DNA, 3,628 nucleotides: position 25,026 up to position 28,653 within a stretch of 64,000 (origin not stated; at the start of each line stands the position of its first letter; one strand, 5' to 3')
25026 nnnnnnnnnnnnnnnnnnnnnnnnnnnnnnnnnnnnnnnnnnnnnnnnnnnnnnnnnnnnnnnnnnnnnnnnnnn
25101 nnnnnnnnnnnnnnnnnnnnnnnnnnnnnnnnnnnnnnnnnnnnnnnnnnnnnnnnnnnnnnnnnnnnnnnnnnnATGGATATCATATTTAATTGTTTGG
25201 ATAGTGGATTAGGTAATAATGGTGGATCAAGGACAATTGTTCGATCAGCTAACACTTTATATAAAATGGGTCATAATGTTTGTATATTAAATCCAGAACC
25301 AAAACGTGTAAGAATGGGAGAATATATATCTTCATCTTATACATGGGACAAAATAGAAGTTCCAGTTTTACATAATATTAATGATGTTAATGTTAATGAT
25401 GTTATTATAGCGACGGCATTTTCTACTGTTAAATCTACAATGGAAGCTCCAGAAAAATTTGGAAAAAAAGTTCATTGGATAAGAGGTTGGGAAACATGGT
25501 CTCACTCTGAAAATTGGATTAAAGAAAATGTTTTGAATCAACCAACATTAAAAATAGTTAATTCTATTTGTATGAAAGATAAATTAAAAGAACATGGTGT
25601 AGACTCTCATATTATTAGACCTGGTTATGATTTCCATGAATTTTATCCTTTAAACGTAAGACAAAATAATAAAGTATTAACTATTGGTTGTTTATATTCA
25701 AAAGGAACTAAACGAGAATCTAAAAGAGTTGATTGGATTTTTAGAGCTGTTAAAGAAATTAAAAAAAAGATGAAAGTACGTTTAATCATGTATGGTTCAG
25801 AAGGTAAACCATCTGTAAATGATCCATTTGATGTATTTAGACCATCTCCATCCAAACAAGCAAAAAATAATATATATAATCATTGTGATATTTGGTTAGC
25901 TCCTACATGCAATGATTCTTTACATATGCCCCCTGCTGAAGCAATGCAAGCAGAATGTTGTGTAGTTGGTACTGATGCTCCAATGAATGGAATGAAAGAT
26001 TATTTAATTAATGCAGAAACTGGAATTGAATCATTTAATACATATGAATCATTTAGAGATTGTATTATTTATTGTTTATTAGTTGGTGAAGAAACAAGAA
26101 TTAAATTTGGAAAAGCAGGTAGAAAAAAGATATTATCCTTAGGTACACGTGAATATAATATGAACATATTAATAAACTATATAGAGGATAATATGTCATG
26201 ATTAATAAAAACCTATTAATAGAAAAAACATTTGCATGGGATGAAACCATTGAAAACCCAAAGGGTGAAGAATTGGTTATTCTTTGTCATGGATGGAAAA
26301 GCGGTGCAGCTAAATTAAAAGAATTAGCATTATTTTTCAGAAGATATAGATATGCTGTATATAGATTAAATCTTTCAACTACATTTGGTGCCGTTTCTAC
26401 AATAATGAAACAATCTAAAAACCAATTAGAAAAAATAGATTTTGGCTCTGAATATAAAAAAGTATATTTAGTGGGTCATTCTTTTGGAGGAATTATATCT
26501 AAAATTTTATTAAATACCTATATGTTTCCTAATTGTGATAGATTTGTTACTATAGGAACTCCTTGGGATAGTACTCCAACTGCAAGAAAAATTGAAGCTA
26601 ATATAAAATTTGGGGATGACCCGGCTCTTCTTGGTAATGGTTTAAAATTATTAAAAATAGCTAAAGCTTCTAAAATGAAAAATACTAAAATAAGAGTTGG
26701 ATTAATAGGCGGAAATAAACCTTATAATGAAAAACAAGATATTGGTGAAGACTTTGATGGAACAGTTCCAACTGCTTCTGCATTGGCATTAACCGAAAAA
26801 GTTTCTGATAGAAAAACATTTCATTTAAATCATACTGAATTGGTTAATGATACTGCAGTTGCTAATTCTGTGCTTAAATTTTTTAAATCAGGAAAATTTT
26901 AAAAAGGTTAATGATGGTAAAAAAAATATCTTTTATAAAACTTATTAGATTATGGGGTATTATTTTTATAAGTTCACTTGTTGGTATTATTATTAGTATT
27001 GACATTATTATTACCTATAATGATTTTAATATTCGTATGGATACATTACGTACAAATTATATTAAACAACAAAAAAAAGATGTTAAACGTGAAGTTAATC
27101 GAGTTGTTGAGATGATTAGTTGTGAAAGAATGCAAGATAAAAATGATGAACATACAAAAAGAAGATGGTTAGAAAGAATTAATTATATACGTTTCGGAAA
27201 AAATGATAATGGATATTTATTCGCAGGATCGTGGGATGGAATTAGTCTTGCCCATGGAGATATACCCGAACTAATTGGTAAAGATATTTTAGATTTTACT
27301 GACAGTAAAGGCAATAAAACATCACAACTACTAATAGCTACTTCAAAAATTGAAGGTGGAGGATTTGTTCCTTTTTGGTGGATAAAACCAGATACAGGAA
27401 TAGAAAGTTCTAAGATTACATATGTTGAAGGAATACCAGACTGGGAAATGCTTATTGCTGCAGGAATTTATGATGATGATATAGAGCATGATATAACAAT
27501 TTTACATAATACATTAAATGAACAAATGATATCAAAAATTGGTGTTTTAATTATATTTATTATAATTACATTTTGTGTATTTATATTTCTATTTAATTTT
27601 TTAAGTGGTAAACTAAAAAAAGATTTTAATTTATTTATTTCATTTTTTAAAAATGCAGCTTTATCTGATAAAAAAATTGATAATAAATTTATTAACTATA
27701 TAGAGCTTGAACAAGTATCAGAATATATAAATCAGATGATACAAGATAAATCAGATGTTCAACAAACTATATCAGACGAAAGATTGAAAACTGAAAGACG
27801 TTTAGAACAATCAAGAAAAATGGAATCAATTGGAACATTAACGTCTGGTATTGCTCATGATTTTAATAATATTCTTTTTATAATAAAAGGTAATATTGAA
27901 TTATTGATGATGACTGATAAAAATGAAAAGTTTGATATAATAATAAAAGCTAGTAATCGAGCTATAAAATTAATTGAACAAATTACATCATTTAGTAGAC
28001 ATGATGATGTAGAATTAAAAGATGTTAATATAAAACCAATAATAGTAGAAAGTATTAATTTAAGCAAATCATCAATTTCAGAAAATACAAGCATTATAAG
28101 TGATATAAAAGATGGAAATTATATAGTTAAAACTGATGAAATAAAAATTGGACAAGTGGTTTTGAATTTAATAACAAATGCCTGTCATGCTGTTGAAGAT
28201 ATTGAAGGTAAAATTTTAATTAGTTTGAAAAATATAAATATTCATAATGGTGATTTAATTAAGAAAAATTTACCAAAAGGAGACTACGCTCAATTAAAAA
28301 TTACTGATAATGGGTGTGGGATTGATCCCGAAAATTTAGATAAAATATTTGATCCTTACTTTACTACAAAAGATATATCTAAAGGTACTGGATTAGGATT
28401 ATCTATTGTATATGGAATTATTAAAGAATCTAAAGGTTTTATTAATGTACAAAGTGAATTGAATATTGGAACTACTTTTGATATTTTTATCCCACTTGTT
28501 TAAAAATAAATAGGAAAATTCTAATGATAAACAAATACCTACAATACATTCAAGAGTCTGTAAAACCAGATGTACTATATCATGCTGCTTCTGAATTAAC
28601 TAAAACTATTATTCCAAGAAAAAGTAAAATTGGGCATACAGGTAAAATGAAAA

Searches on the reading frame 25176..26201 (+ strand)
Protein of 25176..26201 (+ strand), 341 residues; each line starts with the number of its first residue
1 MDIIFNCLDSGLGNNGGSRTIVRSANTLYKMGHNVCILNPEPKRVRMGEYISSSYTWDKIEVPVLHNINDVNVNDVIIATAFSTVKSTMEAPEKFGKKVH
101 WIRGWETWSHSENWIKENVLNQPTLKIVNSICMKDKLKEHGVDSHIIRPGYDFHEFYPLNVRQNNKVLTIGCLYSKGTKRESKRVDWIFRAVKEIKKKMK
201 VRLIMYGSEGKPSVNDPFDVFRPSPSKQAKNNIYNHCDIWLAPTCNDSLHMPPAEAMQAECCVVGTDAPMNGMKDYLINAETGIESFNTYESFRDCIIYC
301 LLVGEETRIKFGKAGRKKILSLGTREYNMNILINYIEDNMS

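Call 94: search_protein_families(library=phrogs, proteins=[window:25176-26201:+], max_evalue=0.00001)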
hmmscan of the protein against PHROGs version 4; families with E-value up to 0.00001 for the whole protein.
window:25176-26201:+ (341 aa): 2 families
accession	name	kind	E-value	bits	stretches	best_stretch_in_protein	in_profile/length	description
phrog_2170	-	moron, auxiliary metabolic gene and host takeover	1e-07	32.4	1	27-282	28-298/374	glycosyltransferase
phrog_4356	-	moron, auxiliary metabolic gene and host takeover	1.4e-06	28.8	1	84-280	53-235/307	glycosyltransferase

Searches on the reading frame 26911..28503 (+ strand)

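Call 94: search_protein_families(library=phrogs, proteins=[window:26911-28503:+], max_evalue=0.00001)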
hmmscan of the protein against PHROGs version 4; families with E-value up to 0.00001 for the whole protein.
window:26911-28503:+ (530 aa): 7 families
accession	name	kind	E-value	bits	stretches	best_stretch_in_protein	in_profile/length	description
phrog_5982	-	unknown function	2.1e-56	192.4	1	287-528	591-844/1030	-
phrog_857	-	unknown function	5.3e-35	122.6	1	7-529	7-460/468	-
phrog_10912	-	other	1.8e-34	119.9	1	258-529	687-961/970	kinase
phrog_20778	-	unknown function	2.8e-14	53.3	1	447-528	588-671/675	-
phrog_20458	-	unknown function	1.1e-09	38.1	1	312-529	450-669/829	-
phrog_28116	-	unknown function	1.2e-08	35.3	1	457-529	426-502/512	-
phrog_18358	-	unknown function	2.6e-08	33.4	1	408-529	547-652/904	-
